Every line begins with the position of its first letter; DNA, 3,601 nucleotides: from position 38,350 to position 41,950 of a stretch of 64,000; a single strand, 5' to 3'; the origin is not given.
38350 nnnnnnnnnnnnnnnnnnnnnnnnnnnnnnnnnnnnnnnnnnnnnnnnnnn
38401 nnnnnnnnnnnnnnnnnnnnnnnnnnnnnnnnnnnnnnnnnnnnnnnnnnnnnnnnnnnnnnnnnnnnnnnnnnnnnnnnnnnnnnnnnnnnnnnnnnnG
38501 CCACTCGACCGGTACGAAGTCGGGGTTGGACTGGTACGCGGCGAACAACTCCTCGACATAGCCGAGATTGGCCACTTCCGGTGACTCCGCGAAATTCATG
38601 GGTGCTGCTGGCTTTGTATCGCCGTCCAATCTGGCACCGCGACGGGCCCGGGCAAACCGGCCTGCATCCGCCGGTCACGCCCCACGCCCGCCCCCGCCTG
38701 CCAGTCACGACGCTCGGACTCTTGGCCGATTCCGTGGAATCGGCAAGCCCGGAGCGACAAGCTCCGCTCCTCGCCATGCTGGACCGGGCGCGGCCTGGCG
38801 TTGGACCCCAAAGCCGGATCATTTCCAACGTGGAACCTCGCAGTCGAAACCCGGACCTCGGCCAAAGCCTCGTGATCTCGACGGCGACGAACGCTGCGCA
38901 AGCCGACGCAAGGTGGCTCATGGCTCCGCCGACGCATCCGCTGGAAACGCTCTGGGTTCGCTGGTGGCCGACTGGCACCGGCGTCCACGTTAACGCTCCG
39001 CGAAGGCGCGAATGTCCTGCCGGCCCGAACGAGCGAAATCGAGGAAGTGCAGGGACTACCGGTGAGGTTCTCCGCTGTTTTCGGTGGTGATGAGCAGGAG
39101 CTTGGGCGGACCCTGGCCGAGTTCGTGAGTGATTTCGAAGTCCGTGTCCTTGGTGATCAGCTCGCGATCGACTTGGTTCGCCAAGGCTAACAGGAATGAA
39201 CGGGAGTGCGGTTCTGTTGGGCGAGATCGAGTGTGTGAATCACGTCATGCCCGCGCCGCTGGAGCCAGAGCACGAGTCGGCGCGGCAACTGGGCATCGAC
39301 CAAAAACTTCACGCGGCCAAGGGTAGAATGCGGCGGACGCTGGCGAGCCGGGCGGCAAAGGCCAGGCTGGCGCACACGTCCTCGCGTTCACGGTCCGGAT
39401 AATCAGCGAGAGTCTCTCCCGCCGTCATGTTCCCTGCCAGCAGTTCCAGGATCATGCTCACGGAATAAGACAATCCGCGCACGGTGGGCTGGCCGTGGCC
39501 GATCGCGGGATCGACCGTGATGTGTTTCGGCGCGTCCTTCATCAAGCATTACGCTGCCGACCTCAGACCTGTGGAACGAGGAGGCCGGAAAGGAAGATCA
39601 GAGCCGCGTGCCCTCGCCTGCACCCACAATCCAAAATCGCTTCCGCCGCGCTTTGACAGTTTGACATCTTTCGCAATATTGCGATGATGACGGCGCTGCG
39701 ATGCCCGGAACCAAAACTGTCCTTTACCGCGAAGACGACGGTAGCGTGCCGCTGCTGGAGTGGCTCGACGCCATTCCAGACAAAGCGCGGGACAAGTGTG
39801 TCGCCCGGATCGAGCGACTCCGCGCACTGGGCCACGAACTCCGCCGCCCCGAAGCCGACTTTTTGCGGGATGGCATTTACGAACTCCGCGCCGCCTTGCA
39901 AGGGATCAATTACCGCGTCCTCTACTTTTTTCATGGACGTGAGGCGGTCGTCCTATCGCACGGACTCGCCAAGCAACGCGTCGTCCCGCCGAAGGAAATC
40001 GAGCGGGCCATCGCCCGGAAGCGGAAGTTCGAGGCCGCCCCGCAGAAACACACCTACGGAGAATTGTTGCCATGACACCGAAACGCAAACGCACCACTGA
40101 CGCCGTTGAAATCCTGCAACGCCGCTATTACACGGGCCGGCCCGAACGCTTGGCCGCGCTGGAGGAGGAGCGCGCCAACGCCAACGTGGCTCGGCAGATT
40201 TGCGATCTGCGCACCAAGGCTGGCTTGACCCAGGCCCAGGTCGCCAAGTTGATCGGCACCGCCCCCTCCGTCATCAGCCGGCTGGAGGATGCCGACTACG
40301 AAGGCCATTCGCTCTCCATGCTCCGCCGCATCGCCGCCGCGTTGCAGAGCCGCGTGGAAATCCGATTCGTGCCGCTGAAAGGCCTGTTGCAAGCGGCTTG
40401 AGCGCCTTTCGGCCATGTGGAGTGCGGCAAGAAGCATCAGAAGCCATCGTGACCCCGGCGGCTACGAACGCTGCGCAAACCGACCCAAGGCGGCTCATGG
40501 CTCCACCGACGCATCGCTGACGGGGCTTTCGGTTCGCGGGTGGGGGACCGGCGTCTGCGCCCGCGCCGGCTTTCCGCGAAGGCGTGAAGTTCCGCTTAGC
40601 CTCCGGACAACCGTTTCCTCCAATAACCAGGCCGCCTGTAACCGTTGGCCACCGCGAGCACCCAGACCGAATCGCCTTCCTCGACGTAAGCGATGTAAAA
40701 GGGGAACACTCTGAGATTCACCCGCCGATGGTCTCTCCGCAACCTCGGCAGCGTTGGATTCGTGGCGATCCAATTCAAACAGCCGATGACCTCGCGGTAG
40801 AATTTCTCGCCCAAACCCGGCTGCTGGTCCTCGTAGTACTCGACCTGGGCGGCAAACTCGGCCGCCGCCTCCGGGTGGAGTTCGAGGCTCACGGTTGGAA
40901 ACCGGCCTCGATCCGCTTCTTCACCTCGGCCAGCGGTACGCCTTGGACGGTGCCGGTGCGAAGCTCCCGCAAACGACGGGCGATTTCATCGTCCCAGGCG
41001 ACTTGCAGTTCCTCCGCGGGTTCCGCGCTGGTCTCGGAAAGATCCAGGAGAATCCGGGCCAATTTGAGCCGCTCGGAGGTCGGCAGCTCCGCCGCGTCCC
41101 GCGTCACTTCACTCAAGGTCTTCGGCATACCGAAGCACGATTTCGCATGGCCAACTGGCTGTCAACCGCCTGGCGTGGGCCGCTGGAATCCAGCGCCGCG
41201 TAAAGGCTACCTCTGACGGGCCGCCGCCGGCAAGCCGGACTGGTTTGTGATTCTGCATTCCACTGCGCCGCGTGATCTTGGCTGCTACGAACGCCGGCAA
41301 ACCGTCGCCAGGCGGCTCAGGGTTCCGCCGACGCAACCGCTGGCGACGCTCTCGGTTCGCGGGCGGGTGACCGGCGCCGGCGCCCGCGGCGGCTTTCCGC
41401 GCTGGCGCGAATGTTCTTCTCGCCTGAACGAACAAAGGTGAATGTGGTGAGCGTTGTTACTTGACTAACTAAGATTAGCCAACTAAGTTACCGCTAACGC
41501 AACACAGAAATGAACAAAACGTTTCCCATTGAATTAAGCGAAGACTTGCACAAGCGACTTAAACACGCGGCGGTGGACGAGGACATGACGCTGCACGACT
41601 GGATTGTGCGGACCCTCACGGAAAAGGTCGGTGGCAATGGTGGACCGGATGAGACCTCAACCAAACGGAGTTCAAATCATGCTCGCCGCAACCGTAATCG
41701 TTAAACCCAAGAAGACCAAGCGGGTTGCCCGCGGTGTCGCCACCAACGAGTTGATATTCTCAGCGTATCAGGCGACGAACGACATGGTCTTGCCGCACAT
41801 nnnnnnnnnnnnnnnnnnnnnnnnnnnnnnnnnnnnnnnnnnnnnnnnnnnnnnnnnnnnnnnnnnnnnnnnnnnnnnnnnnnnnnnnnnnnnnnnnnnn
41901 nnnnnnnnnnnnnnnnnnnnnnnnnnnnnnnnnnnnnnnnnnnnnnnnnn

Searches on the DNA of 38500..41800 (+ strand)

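Call 14: search_rna_families(source=window, start=38500, end=41800, threshold=evalue, max_evalue=10, show_alignments=3)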
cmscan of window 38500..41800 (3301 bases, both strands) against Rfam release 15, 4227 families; matches with E-value up to 10: 2.
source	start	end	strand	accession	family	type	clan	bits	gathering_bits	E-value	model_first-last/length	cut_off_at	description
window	38776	38867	-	RF02784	SorX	Gene; sRNA;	-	13.9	46.6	9.7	1-73/73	no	Singlet oxygen resistance RNA X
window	40533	40580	+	RF02501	Atu_C7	Gene; sRNA;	-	13.2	45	6.1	63-113/157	no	Rhizobiales sRNA Atu_C7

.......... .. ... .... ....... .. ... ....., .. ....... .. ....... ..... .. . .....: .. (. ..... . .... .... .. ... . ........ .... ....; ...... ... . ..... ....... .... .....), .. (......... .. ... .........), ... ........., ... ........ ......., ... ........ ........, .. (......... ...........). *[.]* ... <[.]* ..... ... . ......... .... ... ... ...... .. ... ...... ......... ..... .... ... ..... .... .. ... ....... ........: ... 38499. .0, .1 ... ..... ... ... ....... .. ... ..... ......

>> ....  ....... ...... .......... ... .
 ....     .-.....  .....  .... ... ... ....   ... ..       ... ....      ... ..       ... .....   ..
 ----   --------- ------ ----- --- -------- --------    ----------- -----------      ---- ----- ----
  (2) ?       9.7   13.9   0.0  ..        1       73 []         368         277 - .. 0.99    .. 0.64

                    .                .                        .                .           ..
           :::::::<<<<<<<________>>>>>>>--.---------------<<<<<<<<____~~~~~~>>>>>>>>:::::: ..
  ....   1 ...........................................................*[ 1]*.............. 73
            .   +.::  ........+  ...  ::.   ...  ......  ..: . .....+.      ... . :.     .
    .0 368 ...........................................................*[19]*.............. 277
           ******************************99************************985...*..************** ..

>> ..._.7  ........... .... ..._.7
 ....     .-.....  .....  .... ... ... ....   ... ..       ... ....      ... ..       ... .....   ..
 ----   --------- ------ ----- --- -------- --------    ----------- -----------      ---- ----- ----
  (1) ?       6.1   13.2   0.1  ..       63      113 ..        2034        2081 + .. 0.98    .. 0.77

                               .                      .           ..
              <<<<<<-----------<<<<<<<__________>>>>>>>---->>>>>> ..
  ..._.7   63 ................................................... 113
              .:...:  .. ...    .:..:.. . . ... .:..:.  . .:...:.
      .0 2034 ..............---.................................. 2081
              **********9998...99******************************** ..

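Call 91: search_dna_similar(query=window:38851-39060:+, collection=phages, mode=distant, max_evalue=0.001, max_rows=10)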
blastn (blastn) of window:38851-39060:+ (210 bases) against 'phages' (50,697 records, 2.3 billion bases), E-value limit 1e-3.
No match.

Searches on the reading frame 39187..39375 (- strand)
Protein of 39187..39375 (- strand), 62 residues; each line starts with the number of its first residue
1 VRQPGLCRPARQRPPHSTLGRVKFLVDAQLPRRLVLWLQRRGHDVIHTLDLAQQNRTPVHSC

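Call 24: search_protein_families(library=pfam, proteins=[window:39187-39375:-], max_evalue=0.01)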
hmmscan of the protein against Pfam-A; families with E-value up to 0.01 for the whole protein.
window:39187-39375:- (62 aa): 1 family
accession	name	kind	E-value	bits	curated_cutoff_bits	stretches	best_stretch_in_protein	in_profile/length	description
PF18480.7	DUF5615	-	2.4e-06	27.8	23.8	1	23-54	2-33/110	Domain of unknown function (DUF5615)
